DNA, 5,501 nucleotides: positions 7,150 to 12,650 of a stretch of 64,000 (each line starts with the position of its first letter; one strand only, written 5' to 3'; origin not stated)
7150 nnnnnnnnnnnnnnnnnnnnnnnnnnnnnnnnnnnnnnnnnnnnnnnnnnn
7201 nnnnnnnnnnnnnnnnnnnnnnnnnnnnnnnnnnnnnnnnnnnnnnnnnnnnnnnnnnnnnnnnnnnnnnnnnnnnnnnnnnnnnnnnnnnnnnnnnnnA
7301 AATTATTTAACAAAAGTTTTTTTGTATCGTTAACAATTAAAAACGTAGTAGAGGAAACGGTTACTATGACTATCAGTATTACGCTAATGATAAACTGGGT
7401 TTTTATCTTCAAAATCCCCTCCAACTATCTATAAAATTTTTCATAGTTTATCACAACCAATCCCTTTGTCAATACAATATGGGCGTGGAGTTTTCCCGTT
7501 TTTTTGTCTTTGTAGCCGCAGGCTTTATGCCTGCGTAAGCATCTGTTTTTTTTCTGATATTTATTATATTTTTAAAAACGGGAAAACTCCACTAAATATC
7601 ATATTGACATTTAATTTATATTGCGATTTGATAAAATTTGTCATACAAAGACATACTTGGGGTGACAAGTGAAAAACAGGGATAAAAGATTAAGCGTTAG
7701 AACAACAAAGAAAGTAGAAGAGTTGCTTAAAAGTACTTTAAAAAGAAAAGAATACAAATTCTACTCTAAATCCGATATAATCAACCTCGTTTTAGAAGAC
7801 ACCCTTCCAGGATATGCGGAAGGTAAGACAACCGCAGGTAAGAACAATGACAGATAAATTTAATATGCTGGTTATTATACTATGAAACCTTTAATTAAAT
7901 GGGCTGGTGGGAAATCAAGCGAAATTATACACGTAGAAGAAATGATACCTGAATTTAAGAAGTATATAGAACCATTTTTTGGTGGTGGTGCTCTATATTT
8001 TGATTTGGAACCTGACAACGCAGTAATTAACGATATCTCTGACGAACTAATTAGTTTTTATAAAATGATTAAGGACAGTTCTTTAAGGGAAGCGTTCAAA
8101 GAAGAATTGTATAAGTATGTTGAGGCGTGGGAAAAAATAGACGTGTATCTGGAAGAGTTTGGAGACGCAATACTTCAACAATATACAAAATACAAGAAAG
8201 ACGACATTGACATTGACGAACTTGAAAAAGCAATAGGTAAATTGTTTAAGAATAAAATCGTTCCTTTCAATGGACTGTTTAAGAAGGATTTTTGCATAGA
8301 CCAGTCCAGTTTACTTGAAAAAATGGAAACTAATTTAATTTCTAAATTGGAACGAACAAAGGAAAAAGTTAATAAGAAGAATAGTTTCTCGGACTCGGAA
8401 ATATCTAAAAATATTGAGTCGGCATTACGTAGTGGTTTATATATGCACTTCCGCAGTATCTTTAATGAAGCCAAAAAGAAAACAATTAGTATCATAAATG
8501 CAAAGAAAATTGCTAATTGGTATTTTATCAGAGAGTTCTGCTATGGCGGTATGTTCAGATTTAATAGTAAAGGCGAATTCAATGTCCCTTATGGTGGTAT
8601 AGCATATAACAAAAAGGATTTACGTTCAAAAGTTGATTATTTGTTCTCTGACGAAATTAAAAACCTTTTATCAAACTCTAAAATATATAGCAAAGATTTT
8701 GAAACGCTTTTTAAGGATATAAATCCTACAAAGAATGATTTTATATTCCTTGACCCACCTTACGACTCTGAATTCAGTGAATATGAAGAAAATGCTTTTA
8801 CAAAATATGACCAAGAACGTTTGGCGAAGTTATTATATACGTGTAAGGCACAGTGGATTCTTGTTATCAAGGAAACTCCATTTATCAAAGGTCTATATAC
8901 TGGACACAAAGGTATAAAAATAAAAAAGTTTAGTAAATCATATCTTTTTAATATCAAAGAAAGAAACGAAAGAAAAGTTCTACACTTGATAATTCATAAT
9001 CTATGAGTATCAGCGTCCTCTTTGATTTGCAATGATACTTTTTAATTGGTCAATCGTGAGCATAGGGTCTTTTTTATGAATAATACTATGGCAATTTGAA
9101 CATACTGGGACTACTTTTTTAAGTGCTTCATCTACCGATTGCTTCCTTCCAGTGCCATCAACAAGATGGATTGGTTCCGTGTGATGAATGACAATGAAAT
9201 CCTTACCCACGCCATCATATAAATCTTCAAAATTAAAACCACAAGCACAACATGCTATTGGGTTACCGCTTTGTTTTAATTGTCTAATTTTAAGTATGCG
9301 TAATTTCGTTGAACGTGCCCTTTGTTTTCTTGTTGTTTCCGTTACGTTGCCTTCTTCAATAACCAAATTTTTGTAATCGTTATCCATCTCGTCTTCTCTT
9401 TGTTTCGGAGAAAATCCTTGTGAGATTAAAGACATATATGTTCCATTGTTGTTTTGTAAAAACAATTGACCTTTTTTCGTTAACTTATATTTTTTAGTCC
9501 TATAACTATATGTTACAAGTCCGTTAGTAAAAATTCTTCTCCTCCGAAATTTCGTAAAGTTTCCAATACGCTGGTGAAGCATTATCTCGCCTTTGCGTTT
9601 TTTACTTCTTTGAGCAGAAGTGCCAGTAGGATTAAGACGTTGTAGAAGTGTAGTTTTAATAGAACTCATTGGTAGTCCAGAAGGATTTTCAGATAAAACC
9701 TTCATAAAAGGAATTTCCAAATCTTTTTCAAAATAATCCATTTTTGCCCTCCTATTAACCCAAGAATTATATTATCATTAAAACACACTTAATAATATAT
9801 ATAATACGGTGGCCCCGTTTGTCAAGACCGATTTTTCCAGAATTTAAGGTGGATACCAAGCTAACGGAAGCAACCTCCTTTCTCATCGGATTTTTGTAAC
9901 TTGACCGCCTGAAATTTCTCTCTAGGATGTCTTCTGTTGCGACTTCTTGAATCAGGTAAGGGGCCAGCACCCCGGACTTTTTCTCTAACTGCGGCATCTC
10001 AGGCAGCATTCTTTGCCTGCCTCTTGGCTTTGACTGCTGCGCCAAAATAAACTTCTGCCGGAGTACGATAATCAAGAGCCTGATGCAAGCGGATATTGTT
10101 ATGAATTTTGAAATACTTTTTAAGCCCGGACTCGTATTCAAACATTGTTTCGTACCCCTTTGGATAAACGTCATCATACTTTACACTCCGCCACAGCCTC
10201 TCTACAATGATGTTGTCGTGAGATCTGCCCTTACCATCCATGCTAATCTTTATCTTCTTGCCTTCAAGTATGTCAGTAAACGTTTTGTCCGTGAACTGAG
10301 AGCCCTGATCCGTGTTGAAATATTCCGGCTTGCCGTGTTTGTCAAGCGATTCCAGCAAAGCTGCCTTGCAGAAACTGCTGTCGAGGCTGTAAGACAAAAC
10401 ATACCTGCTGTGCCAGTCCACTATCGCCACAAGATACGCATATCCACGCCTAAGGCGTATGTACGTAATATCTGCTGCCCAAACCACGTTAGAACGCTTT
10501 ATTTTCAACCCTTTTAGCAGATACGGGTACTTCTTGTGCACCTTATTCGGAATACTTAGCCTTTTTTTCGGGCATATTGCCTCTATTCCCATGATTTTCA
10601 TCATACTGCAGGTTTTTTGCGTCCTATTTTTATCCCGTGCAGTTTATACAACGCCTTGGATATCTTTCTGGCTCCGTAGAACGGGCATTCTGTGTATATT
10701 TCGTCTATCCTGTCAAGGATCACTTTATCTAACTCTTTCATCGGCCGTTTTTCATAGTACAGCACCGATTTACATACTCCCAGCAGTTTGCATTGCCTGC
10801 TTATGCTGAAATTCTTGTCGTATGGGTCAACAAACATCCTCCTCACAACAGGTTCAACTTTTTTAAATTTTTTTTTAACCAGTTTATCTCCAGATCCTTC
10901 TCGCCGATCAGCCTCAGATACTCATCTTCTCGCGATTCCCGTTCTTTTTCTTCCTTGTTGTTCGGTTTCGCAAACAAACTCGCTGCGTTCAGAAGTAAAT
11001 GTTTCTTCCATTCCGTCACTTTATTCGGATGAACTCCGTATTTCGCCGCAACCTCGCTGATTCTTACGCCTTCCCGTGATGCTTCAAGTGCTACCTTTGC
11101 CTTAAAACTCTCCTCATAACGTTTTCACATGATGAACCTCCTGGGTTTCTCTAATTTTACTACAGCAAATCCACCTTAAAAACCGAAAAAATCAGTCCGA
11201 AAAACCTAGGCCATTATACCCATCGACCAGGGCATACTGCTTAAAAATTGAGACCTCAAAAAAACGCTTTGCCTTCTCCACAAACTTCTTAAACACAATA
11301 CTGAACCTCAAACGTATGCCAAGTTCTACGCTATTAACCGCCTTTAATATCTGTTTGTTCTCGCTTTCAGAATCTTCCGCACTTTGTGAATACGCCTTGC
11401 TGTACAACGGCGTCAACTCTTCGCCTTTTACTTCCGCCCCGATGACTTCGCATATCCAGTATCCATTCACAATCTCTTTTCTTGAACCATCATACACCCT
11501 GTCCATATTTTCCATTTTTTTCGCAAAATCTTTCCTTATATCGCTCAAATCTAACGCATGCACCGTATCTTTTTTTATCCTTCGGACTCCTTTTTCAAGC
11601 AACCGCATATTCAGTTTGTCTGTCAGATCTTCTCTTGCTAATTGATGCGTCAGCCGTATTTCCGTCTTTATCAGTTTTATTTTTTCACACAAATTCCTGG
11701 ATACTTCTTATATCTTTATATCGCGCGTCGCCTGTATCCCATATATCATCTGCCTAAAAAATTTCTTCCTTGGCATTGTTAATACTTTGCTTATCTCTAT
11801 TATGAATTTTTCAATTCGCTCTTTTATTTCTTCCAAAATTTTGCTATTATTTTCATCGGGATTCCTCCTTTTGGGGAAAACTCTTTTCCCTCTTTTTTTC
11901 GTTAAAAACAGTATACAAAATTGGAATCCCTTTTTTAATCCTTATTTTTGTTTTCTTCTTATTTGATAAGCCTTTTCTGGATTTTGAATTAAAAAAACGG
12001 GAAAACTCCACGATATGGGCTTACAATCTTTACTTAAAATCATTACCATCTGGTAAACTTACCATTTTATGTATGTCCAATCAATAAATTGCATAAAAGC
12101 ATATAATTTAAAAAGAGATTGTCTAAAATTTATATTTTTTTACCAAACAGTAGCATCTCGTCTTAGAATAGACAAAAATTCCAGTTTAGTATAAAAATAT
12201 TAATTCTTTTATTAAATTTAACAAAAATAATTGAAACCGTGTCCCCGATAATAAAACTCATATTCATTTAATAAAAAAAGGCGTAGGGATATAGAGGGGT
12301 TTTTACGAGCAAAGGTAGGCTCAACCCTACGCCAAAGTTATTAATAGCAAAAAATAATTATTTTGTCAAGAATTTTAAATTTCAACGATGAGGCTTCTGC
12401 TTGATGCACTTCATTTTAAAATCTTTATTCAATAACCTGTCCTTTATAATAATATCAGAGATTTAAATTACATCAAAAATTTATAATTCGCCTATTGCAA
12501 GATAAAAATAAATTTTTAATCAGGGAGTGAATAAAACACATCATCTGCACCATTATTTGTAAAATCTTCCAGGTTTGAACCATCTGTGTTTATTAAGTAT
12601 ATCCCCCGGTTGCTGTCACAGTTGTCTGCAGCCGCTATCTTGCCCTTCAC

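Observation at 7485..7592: MITE-like 108-bp element with 19-bp perfect TIRs and an internal palindrome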

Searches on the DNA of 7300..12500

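Call 89: search_rna_families(source=window, start=7300, end=12500, threshold=evalue, max_evalue=1)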
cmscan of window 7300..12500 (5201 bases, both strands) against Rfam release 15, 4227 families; matches with E-value up to 1: 0.
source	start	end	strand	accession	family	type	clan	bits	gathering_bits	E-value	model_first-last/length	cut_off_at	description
